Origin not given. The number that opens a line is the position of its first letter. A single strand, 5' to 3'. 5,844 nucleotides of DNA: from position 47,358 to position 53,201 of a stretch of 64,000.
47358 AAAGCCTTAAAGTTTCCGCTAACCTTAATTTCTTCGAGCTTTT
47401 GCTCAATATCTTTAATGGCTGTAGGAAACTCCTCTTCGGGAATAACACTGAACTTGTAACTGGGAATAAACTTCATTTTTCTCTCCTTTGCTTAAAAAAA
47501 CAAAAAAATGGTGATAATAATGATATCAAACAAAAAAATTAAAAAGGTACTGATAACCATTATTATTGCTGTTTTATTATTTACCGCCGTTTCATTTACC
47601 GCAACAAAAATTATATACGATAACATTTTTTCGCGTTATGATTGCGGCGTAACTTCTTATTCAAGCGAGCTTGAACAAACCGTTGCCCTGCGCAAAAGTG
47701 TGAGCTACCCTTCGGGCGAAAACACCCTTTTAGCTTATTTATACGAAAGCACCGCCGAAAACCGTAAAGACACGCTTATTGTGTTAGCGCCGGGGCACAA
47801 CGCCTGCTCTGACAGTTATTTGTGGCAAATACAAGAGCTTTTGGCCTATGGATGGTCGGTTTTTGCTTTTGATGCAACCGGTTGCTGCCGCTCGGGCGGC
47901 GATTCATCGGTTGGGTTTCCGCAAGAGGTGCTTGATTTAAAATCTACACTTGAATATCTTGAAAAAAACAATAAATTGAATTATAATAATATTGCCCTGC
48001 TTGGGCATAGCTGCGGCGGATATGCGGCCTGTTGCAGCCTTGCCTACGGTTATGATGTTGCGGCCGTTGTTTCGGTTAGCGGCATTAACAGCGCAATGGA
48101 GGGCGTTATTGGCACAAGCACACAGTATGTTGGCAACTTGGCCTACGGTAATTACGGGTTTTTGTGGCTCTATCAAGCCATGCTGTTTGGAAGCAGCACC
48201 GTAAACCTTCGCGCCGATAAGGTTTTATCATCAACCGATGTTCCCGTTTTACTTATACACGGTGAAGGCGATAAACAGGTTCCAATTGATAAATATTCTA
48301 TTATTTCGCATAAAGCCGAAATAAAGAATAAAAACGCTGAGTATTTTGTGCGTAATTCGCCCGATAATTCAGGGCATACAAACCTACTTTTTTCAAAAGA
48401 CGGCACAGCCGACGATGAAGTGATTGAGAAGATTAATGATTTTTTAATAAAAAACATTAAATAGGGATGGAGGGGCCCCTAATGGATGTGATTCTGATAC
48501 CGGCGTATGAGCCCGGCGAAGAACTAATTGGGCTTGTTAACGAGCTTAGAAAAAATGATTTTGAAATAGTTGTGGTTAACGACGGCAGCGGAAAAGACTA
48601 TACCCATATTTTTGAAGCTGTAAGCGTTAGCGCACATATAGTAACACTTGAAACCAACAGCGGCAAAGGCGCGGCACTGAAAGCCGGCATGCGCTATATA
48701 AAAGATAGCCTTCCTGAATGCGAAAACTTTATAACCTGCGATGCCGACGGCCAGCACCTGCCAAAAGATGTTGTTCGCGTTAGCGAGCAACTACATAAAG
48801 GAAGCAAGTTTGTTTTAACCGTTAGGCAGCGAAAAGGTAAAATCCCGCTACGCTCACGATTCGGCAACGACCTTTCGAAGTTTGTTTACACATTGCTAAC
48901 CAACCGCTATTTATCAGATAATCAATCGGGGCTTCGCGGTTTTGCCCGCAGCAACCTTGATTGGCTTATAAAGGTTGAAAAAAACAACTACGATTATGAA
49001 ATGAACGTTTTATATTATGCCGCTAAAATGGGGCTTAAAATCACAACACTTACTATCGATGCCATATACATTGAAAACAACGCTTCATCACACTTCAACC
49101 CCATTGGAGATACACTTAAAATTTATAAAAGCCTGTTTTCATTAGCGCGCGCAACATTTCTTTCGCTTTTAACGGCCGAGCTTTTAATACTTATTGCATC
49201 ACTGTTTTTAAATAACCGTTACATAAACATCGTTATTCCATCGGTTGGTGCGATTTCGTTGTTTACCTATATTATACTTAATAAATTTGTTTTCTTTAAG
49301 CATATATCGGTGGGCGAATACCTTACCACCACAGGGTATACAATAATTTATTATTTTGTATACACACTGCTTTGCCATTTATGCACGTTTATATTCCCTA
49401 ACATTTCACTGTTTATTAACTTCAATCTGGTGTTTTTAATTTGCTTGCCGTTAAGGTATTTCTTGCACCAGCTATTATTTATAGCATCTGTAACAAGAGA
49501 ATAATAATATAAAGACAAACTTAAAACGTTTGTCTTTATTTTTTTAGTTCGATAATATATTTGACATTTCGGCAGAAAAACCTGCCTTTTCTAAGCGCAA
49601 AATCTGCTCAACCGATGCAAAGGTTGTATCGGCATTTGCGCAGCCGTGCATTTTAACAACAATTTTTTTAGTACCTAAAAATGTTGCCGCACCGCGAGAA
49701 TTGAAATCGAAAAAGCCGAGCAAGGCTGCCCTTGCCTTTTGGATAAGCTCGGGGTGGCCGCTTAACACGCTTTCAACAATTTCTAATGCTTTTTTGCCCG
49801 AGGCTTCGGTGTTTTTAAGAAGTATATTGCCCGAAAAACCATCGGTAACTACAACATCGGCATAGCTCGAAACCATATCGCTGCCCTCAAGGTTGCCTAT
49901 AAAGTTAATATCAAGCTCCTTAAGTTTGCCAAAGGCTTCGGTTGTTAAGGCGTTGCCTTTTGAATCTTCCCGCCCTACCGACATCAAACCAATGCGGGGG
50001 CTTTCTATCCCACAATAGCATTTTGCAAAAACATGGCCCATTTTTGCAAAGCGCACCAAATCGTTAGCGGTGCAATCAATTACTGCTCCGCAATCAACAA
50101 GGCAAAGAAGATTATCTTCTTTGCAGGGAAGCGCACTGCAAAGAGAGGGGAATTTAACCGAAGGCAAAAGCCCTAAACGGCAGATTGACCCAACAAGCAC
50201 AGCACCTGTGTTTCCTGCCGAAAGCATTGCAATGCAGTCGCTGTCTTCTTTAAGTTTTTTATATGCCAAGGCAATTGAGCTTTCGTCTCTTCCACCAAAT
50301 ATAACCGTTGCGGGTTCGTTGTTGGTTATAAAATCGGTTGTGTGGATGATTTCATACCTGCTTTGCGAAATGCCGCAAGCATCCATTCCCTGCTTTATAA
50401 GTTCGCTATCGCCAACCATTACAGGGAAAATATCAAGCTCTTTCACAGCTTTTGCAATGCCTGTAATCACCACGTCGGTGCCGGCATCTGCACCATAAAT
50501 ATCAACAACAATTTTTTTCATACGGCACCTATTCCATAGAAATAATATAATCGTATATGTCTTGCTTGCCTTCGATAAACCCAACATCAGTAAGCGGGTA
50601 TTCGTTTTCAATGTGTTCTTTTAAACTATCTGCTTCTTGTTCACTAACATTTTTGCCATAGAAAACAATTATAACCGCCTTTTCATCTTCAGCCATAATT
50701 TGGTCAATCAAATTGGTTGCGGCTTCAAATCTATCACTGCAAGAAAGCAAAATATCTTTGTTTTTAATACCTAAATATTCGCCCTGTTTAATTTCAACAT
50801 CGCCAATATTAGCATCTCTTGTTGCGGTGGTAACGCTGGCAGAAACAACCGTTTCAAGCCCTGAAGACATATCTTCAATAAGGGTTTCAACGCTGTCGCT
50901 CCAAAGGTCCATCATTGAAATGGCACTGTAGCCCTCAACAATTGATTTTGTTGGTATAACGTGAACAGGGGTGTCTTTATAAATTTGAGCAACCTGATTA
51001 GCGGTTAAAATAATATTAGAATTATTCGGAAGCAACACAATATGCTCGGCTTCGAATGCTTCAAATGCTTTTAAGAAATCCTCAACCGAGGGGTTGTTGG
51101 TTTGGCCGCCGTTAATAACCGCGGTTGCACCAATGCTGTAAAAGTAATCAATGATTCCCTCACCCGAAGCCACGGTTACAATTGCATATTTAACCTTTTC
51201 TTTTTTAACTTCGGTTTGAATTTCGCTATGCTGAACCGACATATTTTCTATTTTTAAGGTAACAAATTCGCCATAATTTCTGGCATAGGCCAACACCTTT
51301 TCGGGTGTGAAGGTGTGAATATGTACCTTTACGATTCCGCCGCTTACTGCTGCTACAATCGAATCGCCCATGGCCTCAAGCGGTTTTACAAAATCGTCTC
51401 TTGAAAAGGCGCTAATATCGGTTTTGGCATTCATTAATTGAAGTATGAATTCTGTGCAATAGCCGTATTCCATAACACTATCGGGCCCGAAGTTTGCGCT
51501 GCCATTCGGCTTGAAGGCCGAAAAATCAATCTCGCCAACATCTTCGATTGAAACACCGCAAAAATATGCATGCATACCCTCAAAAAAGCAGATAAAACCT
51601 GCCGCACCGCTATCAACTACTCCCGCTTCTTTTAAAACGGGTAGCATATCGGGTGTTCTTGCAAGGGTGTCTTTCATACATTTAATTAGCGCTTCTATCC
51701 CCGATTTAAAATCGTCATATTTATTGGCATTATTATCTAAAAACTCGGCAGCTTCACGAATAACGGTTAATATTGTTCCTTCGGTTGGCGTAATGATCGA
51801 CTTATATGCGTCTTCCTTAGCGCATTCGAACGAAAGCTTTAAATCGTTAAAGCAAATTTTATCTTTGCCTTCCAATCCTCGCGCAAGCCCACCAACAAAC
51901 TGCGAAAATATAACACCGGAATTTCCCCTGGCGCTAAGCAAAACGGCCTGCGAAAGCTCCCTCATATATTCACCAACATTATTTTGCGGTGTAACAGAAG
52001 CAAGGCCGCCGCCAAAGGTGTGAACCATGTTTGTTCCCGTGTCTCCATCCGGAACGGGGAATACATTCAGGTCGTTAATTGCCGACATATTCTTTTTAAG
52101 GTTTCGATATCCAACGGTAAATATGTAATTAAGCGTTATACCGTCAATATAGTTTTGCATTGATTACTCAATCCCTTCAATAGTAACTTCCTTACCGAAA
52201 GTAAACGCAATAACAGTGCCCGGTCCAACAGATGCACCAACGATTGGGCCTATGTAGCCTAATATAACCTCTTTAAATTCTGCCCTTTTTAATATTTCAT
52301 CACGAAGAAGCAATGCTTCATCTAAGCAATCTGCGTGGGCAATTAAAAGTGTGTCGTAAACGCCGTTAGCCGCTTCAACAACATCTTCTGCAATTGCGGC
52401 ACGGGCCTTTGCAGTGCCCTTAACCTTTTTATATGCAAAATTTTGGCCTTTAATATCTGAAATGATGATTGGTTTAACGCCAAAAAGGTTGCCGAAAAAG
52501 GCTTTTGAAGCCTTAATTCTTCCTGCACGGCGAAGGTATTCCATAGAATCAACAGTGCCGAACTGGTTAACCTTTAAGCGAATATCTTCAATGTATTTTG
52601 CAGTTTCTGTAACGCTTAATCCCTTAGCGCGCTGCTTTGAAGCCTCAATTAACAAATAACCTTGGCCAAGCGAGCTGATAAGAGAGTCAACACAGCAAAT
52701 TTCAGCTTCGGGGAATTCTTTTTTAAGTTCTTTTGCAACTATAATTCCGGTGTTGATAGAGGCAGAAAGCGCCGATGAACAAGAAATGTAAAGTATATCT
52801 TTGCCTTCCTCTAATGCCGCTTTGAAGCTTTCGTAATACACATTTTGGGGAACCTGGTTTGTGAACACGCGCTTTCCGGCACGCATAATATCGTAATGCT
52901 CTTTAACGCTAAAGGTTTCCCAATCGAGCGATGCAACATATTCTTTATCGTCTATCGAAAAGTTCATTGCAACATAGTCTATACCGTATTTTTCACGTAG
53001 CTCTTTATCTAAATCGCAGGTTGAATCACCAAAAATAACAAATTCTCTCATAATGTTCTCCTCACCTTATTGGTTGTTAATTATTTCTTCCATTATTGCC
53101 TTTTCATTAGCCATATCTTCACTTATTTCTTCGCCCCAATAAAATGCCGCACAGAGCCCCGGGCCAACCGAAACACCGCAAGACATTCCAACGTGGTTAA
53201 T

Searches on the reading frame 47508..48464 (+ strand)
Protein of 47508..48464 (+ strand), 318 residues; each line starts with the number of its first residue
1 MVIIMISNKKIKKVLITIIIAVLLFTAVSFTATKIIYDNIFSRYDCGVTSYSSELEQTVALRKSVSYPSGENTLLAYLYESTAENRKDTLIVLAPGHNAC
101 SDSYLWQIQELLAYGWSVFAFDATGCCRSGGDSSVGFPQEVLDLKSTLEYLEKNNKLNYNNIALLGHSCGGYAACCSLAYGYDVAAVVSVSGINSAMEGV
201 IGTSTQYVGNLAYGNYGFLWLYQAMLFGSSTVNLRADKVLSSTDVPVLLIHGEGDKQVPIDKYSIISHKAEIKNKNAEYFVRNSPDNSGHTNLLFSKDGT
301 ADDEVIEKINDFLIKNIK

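Call 39: search_protein_families(library=pfam, proteins=[window:47508-48464:+], max_evalue=0.001)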
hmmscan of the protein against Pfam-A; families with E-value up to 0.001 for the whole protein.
window:47508-48464:+ (318 aa): 8 families
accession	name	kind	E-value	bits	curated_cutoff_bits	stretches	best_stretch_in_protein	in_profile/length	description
PF12146.15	Hydrolase_4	-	7.3e-13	48.8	27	1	87-190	3-107/239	Serine aminopeptidase, S33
PF00561.26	Abhydrolase_1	-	5.1e-11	43.1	25.8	1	90-198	2-108/245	alpha/beta hydrolase fold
PF00326.27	Peptidase_S9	-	9.3e-10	38.8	22.6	1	140-317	44-210/213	Prolyl oligopeptidase family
PF12697.13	Abhydrolase_6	-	3.3e-09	38.1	26.3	1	91-199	1-94/217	Alpha/beta hydrolase family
PF20434.5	BD-FAE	-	2e-07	31.2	26.8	0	134-175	60-104/215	BD-FAE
PF02129.25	Peptidase_S15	-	2.6e-07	31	23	1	101-198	46-134/262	X-Pro dipeptidyl-peptidase (S15 family)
PF12740.14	PETase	-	3.5e-05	23.8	28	0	78-177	44-142/263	PET hydrolase-like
PF08840.17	BAAT_C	-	0.00028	21.4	20.9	1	147-263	9-132/210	BAAT / Acyl-CoA thioester hydrolase C terminal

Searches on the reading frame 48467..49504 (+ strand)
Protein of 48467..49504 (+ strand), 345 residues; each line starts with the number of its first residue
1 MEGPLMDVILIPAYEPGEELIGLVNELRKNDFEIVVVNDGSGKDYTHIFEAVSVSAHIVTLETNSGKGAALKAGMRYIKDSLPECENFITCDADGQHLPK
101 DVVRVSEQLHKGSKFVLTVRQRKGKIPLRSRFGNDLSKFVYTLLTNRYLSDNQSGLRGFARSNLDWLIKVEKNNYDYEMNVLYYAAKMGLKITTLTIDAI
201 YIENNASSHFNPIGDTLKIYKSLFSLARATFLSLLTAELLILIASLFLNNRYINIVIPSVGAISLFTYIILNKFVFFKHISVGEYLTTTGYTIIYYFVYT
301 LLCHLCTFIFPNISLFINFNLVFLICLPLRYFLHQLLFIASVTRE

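Call 39: search_protein_families(library=pfam, proteins=[window:48467-49504:+], max_evalue=0.001)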
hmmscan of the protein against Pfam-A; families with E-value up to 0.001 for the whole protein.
window:48467-49504:+ (345 aa): 1 family
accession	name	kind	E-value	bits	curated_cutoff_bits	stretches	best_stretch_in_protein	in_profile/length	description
PF00535.33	Glycos_transf_2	-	2.1e-14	54.3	23.3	1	9-157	2-157/168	Glycosyl transferase family 2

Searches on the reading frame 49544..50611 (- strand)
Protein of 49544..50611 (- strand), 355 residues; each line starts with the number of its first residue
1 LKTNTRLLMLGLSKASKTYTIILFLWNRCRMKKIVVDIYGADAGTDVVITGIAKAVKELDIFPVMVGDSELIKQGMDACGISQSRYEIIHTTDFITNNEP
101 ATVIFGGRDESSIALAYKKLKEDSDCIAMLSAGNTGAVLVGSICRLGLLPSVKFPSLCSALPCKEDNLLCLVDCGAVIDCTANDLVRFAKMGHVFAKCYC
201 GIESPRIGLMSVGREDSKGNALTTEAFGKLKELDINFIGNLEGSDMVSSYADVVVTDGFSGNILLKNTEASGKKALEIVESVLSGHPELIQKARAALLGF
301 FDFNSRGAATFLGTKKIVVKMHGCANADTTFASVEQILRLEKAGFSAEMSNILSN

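Call 39: search_protein_families(library=pfam, proteins=[window:49544-50611:-], max_evalue=0.001)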
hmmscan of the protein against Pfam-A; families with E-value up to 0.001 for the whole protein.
window:49544-50611:- (355 aa): 1 family
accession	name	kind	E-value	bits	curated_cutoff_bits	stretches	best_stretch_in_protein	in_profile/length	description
PF02504.20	FA_synthesis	-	8.6e-69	232.5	29.1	1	33-346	2-322/324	Fatty acid synthesis protein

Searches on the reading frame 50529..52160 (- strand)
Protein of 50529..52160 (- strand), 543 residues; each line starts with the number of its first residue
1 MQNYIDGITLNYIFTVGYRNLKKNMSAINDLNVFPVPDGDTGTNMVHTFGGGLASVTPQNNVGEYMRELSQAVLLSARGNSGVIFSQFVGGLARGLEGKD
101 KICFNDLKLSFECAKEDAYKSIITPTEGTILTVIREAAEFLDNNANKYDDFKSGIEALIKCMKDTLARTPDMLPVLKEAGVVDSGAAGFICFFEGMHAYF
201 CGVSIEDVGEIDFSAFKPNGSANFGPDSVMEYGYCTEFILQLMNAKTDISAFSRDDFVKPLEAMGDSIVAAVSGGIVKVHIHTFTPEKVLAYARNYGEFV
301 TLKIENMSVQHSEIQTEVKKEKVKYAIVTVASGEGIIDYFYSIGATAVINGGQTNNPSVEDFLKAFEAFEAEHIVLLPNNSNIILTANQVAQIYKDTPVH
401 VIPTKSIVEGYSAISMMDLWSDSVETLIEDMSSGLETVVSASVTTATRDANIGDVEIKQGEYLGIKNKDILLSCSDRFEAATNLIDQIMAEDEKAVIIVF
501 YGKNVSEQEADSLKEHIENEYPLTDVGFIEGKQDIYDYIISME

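Call 39: search_protein_families(library=pfam, proteins=[window:50529-52160:-], max_evalue=0.001)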
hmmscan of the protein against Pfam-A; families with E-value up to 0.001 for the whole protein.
window:50529-52160:- (543 aa): 3 families
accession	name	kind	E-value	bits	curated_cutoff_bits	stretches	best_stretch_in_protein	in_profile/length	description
PF13684.11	FakA-like_C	-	1.4e-68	231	23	1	326-543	1-216/216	Fatty acid kinase subunit A-like, C-terminal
PF02734.22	Dak2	-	1.7e-36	126.2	27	1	35-197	1-173/174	DAK2 domain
PF21645.3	FakA-like_M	-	4.5e-24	84.5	24.9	1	231-313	1-79/80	Fatty acid kinase subunit A-like, middle domain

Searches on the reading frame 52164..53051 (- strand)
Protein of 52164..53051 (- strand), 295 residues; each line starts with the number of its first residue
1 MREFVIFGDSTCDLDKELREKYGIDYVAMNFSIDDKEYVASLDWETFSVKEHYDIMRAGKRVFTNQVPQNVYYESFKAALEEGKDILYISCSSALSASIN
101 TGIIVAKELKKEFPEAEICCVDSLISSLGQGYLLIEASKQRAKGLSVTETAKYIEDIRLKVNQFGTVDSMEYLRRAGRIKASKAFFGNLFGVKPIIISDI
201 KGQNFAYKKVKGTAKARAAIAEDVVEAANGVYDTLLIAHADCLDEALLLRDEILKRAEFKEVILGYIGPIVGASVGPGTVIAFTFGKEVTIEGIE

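Call 39: search_protein_families(library=pfam, proteins=[window:52164-53051:-], max_evalue=0.001)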
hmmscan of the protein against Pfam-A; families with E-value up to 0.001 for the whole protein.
window:52164-53051:- (295 aa): 1 family
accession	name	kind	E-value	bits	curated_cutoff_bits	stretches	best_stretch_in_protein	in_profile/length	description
PF02645.21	DegV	-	9.1e-52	176.5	27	1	4-280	2-273/280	Uncharacterised protein, DegV family COG1307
